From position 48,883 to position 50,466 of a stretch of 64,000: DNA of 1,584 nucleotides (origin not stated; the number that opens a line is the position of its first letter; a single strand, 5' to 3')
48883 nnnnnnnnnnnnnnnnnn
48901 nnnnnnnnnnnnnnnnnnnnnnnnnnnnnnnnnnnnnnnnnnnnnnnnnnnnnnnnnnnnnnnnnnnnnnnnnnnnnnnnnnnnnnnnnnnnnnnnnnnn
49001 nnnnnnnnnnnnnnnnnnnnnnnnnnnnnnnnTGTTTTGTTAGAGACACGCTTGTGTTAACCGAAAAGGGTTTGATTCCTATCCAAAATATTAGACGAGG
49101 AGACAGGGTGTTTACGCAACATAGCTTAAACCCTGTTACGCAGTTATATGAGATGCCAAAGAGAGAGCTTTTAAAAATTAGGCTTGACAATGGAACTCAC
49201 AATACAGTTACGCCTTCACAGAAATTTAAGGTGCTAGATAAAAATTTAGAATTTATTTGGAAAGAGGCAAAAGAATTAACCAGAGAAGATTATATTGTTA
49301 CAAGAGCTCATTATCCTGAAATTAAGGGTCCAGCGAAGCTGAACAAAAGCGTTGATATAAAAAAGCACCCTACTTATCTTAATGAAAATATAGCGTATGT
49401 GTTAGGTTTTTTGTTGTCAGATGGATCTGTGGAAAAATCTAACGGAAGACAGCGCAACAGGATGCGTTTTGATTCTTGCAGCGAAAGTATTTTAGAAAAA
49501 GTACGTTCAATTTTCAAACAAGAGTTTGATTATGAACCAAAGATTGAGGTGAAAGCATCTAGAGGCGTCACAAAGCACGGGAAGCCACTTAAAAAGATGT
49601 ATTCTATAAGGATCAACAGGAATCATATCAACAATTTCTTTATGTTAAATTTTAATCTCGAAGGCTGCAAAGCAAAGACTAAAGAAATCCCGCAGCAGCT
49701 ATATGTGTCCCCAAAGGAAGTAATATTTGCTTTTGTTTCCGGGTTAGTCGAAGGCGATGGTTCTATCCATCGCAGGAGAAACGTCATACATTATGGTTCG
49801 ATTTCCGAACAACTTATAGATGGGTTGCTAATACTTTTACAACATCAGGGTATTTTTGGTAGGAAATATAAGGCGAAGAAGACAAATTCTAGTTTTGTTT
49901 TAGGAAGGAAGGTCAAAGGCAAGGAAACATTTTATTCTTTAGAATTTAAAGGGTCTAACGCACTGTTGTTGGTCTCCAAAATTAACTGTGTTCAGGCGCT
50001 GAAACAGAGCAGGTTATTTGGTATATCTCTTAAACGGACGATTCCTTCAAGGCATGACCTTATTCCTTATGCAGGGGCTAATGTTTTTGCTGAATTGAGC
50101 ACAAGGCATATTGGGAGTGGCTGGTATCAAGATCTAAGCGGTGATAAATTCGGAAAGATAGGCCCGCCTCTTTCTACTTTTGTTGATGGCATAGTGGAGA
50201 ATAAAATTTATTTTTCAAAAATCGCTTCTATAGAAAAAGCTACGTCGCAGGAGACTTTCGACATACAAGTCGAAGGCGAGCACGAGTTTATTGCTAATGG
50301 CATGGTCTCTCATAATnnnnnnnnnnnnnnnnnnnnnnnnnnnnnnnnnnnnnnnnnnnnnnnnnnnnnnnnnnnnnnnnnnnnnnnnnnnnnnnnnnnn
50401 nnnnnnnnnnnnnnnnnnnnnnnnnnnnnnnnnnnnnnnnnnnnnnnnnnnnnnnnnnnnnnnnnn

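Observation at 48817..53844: gyrA carries two full-length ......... inteins, one of them inside the quinolone-resistance-determining segment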

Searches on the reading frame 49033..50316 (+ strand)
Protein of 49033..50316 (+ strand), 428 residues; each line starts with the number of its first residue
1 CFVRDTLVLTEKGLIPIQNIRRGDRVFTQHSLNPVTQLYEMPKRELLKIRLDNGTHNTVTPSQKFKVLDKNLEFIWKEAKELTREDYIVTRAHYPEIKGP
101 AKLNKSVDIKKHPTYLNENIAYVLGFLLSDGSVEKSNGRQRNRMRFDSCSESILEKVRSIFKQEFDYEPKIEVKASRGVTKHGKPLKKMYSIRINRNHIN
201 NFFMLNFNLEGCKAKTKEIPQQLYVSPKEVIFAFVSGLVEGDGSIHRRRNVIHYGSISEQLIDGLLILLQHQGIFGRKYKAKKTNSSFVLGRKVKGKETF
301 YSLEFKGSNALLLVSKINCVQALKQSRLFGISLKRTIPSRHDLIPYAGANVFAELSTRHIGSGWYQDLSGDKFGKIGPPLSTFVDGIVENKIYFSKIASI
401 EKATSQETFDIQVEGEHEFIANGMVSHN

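Call 4: search_protein_families(library=pfam, proteins=[window:49033-50316:+], max_evalue=0.01)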
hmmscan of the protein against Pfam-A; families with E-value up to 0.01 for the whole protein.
window:49033-50316:+ (428 aa): 6 families
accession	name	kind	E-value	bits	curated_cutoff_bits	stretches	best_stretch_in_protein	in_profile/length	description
PF14528.11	LAGLIDADG_3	-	1.7e-19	70.3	22.5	2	229-289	1-63/82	LAGLIDADG-like domain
PF14890.11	Intein_splicing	-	1.9e-17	63.9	35.8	1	35-428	38-155/155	Intein splicing domain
PF13403.11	Hint_2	-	3.3e-06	28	28.4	1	1-37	2-39/147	Hint domain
PF07591.16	PT-HINT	-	0.00034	21.3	27.7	1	7-88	1-87/137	Pretoxin HINT domain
PF05204.19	Hom_end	-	0.00053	20.5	21.1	0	219-274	2-58/110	Homing endonuclease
PF10298.14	WhiA_N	-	0.0068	16.9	23.4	0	118-197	3-75/86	WhiA N-terminal LAGLIDADG-like domain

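Call 8: find_homologous_proteins(query=window:49033-50316:+, max_evalue=0.00001)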
Query window:49033-50316:+ (428 aa): 21 proteins with E <= 0.00001 among 5531 candidates.
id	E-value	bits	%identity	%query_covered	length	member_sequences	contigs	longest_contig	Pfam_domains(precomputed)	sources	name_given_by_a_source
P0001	9.8e-126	438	48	100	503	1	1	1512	PF05204.20,PF00521.27,PF14528.12,PF13403.12,PF14890.12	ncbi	ncbi:MAG: LAGLIDADG family homing endonuclease, partial [Methanosarcinales archaeon]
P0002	1.1e-122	428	46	100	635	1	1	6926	PF05204.20,PF00521.27,PF14528.12,PF14890.12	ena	-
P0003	9.2e-115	402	43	100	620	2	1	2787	PF00521.27,PF14528.12,PF14890.12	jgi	-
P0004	1.0e-108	382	43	100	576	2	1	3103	PF00521.27,PF14528.12,PF14890.12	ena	-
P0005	3.6e-106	374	42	100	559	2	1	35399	PF00521.27,PF14528.12,PF13403.12,PF14890.12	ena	-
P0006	6.7e-105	370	41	100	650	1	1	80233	PF00521.27,PF14528.12,PF14890.12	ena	-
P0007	6.2e-100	353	41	100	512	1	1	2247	PF00521.27,PF14528.12,PF14890.12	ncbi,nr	ncbi:hypothetical protein KY312_04575, partial [Candidatus Woesearchaeota archaeon]|nr:hypothetical 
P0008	4.4e-98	347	41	100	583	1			PF00521.27,PF14528.12,PF14890.12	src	-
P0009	3.5e-97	344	51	80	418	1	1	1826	PF00521.27,PF14528.12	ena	-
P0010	2.7e-94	335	38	100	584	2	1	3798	PF00521.27,PF14528.12,PF13403.12,PF14890.12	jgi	-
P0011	2.6e-91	325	39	92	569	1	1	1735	PF00521.27,PF14528.12,PF14890.12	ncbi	ncbi:MAG: DNA gyrase subunit A, partial [Gammaproteobacteria bacterium]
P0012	2.9e-91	325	49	82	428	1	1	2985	PF07591.16,PF00521.27,PF14528.12,PF14890.12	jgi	-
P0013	8.0e-90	320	36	100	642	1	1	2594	PF00521.27,PF14528.12,PF13403.12,PF14890.12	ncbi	ncbi:MAG: hypothetical protein E6K16_08135, partial [Methanobacteriota archaeon]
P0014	8.2e-90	320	54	71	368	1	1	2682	PF00521.27,PF14528.12,PF13403.12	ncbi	ncbi:MAG: DNA gyrase subunit A, partial [Candidatus Omnitrophota bacterium]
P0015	6.1e-89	317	41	91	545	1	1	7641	PF00521.27,PF14528.12,PF14890.12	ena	-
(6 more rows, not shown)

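Call 27: search_solved_structures(query=window:49033-50316:+, max_evalue=1, show_alignments=3)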
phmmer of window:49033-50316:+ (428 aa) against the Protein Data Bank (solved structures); distinct sequences matched with E-value up to 1: 27.
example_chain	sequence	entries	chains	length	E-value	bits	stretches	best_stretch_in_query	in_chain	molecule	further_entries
7qsu_A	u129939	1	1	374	7.4e-09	38.5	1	96-286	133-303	V-ATPase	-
7qss_A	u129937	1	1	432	9.7e-09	38.1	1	96-287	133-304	V-type ATP synthase alpha chain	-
2cw7_A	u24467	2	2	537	3.6e-06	29.6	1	202-277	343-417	Endonuclease PI-PkoII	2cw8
6qaz_A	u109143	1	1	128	4.6e-06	29.3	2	392-428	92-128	cyanophage-like gp41-1 intein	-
6riz_A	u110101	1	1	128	0.0001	24.8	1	6-56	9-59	gp41-1 intein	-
1am2_A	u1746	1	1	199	0.0008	21.9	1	378-428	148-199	MXE GYRA INTEIN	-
7cfv_A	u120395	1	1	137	0.0045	19.4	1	380-428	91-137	Spl DnaX mini-intein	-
4o1r_A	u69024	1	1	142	0.0069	18.8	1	390-428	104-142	Replicative DNA helicase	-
4oz6_A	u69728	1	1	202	0.021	17.3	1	378-428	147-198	Mxe gyrA intein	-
7qst_A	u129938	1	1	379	0.025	17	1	107-243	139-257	V-type ATP synthase subunit A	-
2imz_A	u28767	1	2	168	0.03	16.7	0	383-428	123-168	Endonuclease PI-MtuI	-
1dq3_A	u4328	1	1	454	0.035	16.5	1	190-292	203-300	ENDONUCLEASE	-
2in9_A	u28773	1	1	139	0.035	16.5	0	390-428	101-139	Endonuclease PI-MtuI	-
3igd_A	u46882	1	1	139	0.036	16.4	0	391-428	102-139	Endonuclease PI-MtuI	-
2in0_A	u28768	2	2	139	0.037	16.4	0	390-428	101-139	Endonuclease PI-MtuI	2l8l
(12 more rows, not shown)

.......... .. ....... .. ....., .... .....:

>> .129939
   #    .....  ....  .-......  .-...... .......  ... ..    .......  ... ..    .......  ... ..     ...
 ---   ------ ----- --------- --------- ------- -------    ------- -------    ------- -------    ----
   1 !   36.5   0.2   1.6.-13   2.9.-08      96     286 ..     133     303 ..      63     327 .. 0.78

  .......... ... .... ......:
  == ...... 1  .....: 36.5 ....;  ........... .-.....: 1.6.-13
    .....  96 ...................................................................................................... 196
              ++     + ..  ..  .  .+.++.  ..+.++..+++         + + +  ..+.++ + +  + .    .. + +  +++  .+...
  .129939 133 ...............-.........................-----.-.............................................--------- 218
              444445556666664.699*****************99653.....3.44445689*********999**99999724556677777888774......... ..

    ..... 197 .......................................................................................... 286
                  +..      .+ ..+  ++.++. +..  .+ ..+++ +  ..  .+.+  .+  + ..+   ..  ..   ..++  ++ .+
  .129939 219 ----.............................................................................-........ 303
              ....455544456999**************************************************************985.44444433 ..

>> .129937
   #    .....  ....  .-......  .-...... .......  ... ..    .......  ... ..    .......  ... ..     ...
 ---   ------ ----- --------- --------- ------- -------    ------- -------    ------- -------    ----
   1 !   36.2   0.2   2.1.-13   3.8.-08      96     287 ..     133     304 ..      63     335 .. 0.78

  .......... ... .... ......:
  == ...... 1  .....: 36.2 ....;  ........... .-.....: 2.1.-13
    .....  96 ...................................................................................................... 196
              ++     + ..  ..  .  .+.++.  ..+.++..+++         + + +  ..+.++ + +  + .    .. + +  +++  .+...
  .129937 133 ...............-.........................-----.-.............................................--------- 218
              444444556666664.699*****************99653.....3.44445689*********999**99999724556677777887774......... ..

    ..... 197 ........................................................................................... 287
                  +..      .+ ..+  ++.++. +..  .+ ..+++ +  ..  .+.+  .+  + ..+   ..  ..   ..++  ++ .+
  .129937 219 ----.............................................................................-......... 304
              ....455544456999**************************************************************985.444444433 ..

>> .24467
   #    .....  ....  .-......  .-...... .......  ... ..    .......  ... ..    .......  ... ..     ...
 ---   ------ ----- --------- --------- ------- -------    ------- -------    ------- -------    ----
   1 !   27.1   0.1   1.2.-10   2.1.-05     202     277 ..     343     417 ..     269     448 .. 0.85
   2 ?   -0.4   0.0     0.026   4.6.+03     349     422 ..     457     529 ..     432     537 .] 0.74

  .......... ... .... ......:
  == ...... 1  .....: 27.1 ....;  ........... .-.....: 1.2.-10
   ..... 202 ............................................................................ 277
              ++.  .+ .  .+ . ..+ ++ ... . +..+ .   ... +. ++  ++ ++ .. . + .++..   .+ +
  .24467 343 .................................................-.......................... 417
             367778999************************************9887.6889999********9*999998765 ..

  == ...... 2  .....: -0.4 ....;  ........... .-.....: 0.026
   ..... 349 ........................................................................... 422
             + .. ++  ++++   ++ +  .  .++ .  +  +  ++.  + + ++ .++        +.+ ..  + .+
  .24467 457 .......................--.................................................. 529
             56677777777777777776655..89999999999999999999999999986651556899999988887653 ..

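Call 29: search_protein_representatives(protein=window:49033-50316:+)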
Query: 428 residues. Proteins with E-value up to 0.001 (for the whole library): 4203; up to 1e-10: 657; up to 1e-30: 40. The best 150 are listed.
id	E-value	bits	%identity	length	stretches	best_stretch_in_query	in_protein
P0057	3.5e-122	424.9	51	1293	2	1-373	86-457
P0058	7.0e-120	417.4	46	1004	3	1-374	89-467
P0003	2.9e-115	402.1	49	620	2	1-373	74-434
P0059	3.2e-107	375.7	48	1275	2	1-374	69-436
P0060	2.5e-101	356.2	47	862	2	1-374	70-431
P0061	1.1e-96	340.9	43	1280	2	1-374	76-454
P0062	1.4e-84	301.1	42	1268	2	1-373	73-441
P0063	8.8e-74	265.5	39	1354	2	1-374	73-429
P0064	1.3e-73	265.0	38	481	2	2-374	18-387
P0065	2.4e-72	260.8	40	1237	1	1-428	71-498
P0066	1.9e-71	257.8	41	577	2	1-399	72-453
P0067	1.6e-69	251.5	41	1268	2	1-373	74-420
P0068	1.3e-66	241.9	38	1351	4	1-372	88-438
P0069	2.1e-66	241.2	45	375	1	1-305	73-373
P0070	3.5e-63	230.6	36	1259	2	1-374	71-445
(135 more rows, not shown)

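Call 33: predict_structure(alignment_id=A1)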
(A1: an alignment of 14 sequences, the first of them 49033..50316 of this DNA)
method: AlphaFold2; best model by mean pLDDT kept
length: 428 residues; sequences in the alignment: 14
mean_pLDDT: 86.0   pTM: 0.87
mean pLDDT of the five models: 86.0, 85.5, 85.1, 84.8, 83.0
residues with pLDDT >= 90: 249; 70-90: 109; 50-70: 67; < 50: 3
segments of 3 or more residues with pLDDT < 50: none
pLDDT, mean of each block of 10 residues (from residue 1): 95 95 91 92 95 95 94 93 95 88 70 88 94 68 86 96 94 72 70 90 89 88 96 96 87 92 96 93 59 62 91 93 92 78 75 69 63 62 83 94 95 89 93
secondary structure, 60 per line:
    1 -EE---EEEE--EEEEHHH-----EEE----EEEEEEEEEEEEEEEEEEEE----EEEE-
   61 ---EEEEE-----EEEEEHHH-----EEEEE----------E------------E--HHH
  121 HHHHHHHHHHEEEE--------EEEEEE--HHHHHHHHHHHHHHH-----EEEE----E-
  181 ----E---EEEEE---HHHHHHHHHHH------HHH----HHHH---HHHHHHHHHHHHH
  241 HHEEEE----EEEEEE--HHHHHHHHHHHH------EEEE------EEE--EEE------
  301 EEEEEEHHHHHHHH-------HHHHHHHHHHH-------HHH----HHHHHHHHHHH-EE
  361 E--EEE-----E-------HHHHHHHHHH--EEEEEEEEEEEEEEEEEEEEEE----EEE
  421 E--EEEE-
elements in order: E7-10 E13-16 E25-27 E32-51 E56-59 E64-68 E74-78 E87-91 H118-130 E131-134 E143-148 H151-165 E171-174 E189-193 H197-207 H221-224 H228-242 E243-246 E251-256 H259-270 E277-280 E287-289 E292-294 E301-306 H307-314 H322-332 H347-357 E359-361 E364-366 H380-389 E392-413 E418-421 E424-427

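Call 37: fold_search(model_id=the predicted structure, library=pdb)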
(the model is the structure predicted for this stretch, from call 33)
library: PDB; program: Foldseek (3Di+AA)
matches with E <= 10: 384; with E <= 0.001: 94
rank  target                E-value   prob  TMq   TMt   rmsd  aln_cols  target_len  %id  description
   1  7qss                  4.0e-24  1.00  0.65  0.64   6.7       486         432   20  Crystal structure of homing endonuclease-associated TliVMA intein (C1A) (released 2022-03-30)
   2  7qsu                  7.7e-23  1.00  0.62  0.71   7.1       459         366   20  Crystal structure of homing endonuclease-associated TliVMA intein (C1A, d333-339) (released 2022-03-30)
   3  1dq3                  3.4e-20  1.00  0.57  0.55   8.8       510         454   15  CRYSTAL STRUCTURE OF AN ARCHAEAL INTEIN-ENCODED HOMING ENDONUCLEASE PI-PFUI (released 2000-07-05)
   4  7qst                  1.5e-17  1.00  0.55  0.64   7.0       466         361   19  Crystal structure of homing endonuclease-associated PhoVMA intein (C1A) (released 2022-03-30)
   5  2cw7                  1.5e-15  1.00  0.59  0.48  11.2       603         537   14  Crystal structure of intein homing endonuclease II (released 2006-04-18)
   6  1ef0_A                2.9e-15  1.00  0.51  0.52   7.4       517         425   13  CRYSTAL STRUCTURE OF PI-SCEI MINIPRECURSOR (released 2000-06-07)
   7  1vde_B                3.4e-15  1.00  0.52  0.52   7.4       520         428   13  PI-SCEI, A HOMING ENDONUCLEASE WITH PROTEIN SPLICING ACTIVITY (released 1998-04-08)
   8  1dfa                  1.1e-14  1.00  0.48  0.51   9.3       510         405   12  CRYSTAL STRUCTURE OF PI-SCEI IN C2 SPACE GROUP (released 1999-12-08)
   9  1um2_B                3.7e-14  1.00  0.51  0.51   8.2       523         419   13  Crystal Structure of the Vma1-Derived Endonuclease with the Ligated Extein Segment (released 2004-09-22)
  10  1vde_A                4.9e-14  1.00  0.51  0.51   8.4       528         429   13  PI-SCEI, A HOMING ENDONUCLEASE WITH PROTEIN SPLICING ACTIVITY (released 1998-04-08)
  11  1lws_A                7.8e-14  1.00  0.49  0.49   8.5       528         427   14  Crystal structure of the intein homing endonuclease PI-SceI bound to its recognition sequence (released 2002-09-27)
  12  1um2_A                1.3e-13  1.00  0.48  0.48   8.8       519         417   13  Crystal Structure of the Vma1-Derived Endonuclease with the Ligated Extein Segment (released 2004-09-22)
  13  1jva_B                1.4e-13  1.00  0.51  0.50   8.3       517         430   13  CRYSTAL STRUCTURE OF THE VMA1-DERIVED ENDONUCLEASE BEARING THE N AND C EXTEIN PROPEPTIDES (released 2002-08-29)
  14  1jva_A                2.9e-13  1.00  0.46  0.46   9.3       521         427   12  CRYSTAL STRUCTURE OF THE VMA1-DERIVED ENDONUCLEASE BEARING THE N AND C EXTEIN PROPEPTIDES (released 2002-08-29)
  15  1lwt_A                4.2e-12  1.00  0.46  0.44   9.5       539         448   14  Crystal structure of the intein homing endonuclease PI-SceI bound to its substrate DNA (Ca2+ free) (released 2002-09-27)
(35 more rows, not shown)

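Call 72: predict_structure(alignment_id=A2)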
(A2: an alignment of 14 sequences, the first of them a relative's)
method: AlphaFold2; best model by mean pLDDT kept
length: 503 residues; sequences in the alignment: 14
mean_pLDDT: 85.5   pTM: 0.86
mean pLDDT of the five models: 85.5, 85.0, 84.5, 84.2, 82.9
residues with pLDDT >= 90: 320; 70-90: 110; 50-70: 39; < 50: 34
segments of 3 or more residues with pLDDT < 50: 1-6, 12-16, 481-503
pLDDT, mean of each block of 10 residues (from residue 1): 45 59 95 94 88 85 92 92 93 94 95 94 95 97 92 91 96 96 83 76 95 94 89 95 96 90 93 97 94 69 71 92 83 91 82 89 91 88 85 59 79 90 94 93 95 91 83 85 38 42 44
secondary structure, 60 per line:
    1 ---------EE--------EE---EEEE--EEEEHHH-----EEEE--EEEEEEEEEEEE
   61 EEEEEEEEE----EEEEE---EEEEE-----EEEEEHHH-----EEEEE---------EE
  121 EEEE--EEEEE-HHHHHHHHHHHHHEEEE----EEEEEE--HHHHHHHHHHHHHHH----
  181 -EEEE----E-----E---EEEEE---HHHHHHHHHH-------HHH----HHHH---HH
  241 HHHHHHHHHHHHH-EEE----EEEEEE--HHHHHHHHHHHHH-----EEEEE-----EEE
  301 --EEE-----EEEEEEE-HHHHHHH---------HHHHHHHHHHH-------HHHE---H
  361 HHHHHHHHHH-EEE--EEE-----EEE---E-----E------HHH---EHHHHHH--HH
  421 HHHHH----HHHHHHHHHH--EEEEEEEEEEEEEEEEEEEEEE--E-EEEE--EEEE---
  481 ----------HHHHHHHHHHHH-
elements in order: E25-28 E31-34 E43-46 E49-69 E74-78 E82-86 E92-96 E105-109 E119-124 E127-131 H133-145 E146-149 E154-159 H162-176 E182-185 E200-204 H208-217 H232-235 H239-253 E255-257 E262-267 H270-282 E288-292 E298-300 E303-305 E311-317 H319-325 H335-345 H360-370 E372-374 E377-379 E385-387 H411-416 H419-425 H430-439 E442-463 E468-471 E474-477 H491-502

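Call 74: search_dna_similar(query=window:49033-50316:+, collection=phages, mode=protein, max_evalue=0.00001, max_rows=10)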
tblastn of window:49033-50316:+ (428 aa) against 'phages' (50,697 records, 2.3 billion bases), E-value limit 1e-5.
Records with a match: 70; places in all: 71; records where one place covers at least 80% of the query: 59.
Best place of each record, by identity: <60% 70.
By first word of the organism name: Staphylococcus 25; Bacillus 19; Enterococcus 10; Lactococcus 5; Aeromonas 3; Xanthomonas 2; Escherichia 2; Silviavirus 1; Psychrobacillus 1; Klebsiella 1; and 1 more.
By host as written in the record: Staphylococcus aureus 9; - 9; Enterococcus faecalis 5; Staphylococcus aureus (phage propagation strain 47) 4; Bacillus pumilus GR8 4; Staphylococcus sp. 3; Bacillus subtilis KACC 17797 3; Aeromonas hydrophila ATCC 7966 3; and 22 more.
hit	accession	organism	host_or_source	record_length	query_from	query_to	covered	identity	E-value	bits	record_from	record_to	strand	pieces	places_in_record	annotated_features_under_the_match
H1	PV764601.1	Xanthomonas phage PhiXhv-12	Xanthomonas hortorum pv. vitians ...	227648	1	428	100%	24.2%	3e-16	87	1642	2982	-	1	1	terminase large subunit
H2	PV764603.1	Xanthomonas phage PhiXhv-16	Xanthomonas hortorum pv. vitians ...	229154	1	428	100%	24.1%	2e-14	82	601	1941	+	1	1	terminase large subunit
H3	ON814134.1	Staphylococcus phage vB_SauM-V1SA19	Staphylococcus aureus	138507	1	428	100%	23.3%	4e-10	68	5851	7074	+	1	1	DNA polymerase I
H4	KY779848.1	Staphylococcus phage qdsa001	Staphylococcus aureus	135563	1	428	100%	23.3%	4e-10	68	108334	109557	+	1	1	hypothetical protein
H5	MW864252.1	Staphylococcus phage SAPYZU_15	Staphylococcus aureus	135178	1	428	100%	23.3%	4e-10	68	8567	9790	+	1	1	putative DNA polymerase I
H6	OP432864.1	Staphylococcus phage SapYZU04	Staphylococcus aureus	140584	1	428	100%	23.3%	4e-10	68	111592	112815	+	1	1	DNA polymerase I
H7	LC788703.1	Staphylococcus phage phiRNIID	sewage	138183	1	428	100%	23.3%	5e-10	68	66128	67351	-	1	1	DNA polymerase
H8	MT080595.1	Staphylococcus phage vB_SauM_EW41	Staphylococcus carnosus TM300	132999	1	428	100%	23.3%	6e-10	67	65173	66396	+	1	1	record has no annotation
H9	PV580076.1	Staphylococcus phage SAP_01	Staphylococcus aureus KCTC 1621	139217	1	428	100%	23.3%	6e-10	67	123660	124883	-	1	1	DNA polymerase I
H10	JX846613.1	Staphylococcus phage vB_SauM_Romulus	Staphylococcus aureus (phage ...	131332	1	428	100%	23.3%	6e-10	67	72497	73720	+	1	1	promoter | similar to DNA polymerase | putative intein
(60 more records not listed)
